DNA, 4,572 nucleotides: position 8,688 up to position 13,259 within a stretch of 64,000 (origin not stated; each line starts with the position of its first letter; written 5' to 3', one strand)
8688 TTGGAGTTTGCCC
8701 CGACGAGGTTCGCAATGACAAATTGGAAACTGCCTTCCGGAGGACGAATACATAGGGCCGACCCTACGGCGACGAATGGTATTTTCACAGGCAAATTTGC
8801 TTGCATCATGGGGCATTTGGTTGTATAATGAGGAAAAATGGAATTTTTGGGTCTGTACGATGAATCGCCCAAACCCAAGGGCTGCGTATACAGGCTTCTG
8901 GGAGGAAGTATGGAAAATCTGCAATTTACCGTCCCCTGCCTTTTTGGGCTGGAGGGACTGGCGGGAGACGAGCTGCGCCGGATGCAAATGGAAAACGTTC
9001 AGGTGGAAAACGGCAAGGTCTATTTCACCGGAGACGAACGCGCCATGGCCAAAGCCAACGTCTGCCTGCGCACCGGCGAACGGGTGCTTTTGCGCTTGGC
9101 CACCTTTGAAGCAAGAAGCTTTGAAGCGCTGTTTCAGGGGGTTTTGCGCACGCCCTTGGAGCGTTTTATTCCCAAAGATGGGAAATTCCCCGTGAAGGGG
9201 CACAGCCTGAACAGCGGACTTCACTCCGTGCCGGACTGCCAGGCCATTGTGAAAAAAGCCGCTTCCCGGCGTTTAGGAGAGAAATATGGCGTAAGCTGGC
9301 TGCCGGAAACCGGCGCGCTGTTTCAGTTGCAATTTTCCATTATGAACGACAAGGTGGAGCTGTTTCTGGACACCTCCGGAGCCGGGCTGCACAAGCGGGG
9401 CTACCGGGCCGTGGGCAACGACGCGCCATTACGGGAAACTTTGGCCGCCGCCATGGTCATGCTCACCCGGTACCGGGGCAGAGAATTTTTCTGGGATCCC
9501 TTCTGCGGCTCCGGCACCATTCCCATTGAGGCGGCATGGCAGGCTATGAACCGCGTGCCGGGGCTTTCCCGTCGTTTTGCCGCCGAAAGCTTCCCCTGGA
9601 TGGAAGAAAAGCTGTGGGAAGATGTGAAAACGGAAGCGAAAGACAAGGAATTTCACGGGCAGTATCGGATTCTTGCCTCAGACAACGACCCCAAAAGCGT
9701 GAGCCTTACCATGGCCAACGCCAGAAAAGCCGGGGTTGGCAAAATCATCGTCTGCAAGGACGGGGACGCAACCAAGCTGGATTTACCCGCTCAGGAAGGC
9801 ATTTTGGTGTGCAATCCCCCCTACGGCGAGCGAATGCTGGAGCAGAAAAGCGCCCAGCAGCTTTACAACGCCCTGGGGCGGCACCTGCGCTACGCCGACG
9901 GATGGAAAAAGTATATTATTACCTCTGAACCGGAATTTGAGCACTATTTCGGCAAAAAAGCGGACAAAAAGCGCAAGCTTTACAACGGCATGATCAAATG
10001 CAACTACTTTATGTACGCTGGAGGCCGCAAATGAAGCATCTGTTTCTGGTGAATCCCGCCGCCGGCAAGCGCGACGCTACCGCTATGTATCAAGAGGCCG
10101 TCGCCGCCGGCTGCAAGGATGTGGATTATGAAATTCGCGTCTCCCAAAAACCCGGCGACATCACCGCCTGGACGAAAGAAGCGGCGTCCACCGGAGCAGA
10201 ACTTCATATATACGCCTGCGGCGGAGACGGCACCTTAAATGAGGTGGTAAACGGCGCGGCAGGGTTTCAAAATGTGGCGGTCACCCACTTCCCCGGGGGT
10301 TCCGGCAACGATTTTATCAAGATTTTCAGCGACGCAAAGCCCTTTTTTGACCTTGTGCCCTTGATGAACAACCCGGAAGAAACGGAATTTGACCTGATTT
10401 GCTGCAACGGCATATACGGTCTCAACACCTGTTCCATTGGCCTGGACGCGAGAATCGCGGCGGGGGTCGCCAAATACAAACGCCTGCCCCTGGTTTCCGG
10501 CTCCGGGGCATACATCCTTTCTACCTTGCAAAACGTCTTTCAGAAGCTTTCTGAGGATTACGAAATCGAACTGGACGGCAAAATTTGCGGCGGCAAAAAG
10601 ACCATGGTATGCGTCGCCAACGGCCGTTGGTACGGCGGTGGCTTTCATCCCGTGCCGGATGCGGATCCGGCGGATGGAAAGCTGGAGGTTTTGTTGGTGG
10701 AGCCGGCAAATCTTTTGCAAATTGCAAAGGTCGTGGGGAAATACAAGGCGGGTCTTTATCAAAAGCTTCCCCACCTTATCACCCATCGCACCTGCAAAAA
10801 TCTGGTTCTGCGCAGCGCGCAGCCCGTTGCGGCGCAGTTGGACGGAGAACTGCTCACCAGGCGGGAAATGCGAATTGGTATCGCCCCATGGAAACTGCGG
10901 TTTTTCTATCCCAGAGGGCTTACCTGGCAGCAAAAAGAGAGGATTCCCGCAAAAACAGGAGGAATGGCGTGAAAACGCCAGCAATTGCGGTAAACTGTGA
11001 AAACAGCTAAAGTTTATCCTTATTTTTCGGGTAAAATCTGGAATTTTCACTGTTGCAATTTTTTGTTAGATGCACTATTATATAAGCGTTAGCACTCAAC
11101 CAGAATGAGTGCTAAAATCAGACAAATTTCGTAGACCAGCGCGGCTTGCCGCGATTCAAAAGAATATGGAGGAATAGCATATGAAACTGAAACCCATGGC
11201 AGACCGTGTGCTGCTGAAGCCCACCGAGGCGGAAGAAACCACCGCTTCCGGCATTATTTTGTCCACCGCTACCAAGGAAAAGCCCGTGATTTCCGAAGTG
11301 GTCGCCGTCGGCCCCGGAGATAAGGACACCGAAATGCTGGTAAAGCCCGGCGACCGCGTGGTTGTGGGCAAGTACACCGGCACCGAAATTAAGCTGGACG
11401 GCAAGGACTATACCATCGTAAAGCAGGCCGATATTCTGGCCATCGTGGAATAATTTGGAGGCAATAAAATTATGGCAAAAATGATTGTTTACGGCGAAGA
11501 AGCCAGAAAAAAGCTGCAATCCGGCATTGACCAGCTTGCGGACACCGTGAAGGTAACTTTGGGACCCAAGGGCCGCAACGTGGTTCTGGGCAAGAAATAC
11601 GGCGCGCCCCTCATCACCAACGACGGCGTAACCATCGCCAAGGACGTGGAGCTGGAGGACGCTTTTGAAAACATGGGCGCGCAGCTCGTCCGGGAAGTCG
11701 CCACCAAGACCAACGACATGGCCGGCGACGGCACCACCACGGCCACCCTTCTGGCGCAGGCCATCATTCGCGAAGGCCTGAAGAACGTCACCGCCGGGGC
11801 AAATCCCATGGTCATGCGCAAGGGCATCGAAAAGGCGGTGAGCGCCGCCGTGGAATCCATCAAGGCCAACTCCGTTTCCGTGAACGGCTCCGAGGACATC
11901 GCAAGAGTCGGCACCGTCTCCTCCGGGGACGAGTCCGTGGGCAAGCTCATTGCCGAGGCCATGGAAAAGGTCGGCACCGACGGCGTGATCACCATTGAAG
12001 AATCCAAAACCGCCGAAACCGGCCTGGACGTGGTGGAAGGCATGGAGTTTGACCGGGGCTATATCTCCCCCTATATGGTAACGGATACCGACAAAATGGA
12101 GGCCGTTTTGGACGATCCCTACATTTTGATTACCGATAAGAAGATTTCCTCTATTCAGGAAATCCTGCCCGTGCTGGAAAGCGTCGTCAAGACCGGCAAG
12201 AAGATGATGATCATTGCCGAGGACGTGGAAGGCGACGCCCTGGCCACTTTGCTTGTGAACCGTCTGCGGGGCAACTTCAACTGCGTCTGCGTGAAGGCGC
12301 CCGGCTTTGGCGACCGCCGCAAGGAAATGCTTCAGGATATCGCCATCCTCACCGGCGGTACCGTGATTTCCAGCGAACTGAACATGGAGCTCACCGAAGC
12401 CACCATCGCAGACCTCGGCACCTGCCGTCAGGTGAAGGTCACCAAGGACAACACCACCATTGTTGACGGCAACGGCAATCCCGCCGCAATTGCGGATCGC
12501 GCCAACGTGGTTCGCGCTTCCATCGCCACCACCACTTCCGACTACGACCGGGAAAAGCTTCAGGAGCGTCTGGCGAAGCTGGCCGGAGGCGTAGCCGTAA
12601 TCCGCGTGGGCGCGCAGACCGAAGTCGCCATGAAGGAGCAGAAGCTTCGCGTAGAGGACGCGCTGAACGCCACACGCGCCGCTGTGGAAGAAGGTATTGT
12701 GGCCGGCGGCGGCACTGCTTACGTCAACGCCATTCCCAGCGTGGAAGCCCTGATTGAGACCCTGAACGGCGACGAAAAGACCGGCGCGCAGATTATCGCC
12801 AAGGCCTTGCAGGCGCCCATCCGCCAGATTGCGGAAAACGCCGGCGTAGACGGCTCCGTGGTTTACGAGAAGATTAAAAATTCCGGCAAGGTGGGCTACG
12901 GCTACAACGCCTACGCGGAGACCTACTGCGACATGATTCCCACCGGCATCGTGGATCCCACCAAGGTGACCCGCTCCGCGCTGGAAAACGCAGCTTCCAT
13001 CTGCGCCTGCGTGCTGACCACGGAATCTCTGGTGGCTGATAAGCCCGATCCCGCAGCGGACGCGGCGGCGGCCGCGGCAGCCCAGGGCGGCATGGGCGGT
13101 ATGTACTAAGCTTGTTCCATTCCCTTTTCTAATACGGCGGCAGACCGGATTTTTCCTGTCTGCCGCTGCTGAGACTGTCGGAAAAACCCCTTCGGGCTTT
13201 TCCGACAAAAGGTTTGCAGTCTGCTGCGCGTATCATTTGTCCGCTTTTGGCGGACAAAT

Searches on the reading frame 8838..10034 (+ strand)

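Call 10: search_protein_families(library=pfam, proteins=[window:8838-10034:+], max_evalue=0.001)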
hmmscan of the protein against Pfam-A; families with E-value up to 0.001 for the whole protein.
window:8838-10034:+ (398 aa): 3 families
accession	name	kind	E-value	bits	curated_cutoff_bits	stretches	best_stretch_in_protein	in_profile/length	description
PF01170.24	UPF0020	-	1e-51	175.9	22.3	1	187-389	1-194/197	RMKL-like, methyltransferase domain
PF22020.1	RlmL_1st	-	1.8e-20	73.1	27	1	29-84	1-55/55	RlmL ferredoxin-like domain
PF02926.22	THUMP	-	1.9e-08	35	20.6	1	92-178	1-84/84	THUMP domain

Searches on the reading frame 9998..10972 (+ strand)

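Call 10: search_protein_families(library=pfam, proteins=[window:9998-10972:+], max_evalue=0.001)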
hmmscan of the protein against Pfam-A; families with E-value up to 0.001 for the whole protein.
window:9998-10972:+ (324 aa): 2 families
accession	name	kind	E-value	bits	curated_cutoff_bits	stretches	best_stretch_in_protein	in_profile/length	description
PF19279.4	YegS_C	-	7.3e-21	75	27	1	145-302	3-156/158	YegS C-terminal NAD kinase beta sandwich-like domain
PF00781.29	DAGK_cat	-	1.2e-18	67.3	23.6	1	14-110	2-99/125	Diacylglycerol kinase catalytic domain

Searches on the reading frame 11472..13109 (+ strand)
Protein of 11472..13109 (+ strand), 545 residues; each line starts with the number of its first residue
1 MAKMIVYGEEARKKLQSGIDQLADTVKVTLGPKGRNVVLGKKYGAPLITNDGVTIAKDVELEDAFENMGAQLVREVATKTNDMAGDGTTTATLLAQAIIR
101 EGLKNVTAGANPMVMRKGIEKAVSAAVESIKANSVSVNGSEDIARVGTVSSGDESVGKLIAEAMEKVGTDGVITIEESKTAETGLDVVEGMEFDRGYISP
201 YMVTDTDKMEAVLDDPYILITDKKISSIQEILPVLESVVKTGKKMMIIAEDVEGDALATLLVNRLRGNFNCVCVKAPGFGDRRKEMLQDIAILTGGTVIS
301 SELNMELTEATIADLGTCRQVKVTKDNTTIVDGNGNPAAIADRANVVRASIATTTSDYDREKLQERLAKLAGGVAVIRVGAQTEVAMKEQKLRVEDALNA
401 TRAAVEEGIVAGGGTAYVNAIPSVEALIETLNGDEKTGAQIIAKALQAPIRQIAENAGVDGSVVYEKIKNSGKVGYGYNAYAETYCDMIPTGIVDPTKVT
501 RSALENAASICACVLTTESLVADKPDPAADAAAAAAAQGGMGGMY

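Call 10: search_protein_families(library=pfam, proteins=[window:11472-13109:+], max_evalue=0.001)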
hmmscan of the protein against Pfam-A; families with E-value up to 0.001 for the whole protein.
window:11472-13109:+ (545 aa): 1 family
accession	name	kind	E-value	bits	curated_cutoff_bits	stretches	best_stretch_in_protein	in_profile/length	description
PF00118.29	Cpn60_TCP1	-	2.5e-76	257.8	34.3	1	22-524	1-489/490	TCP-1/cpn60 chaperonin family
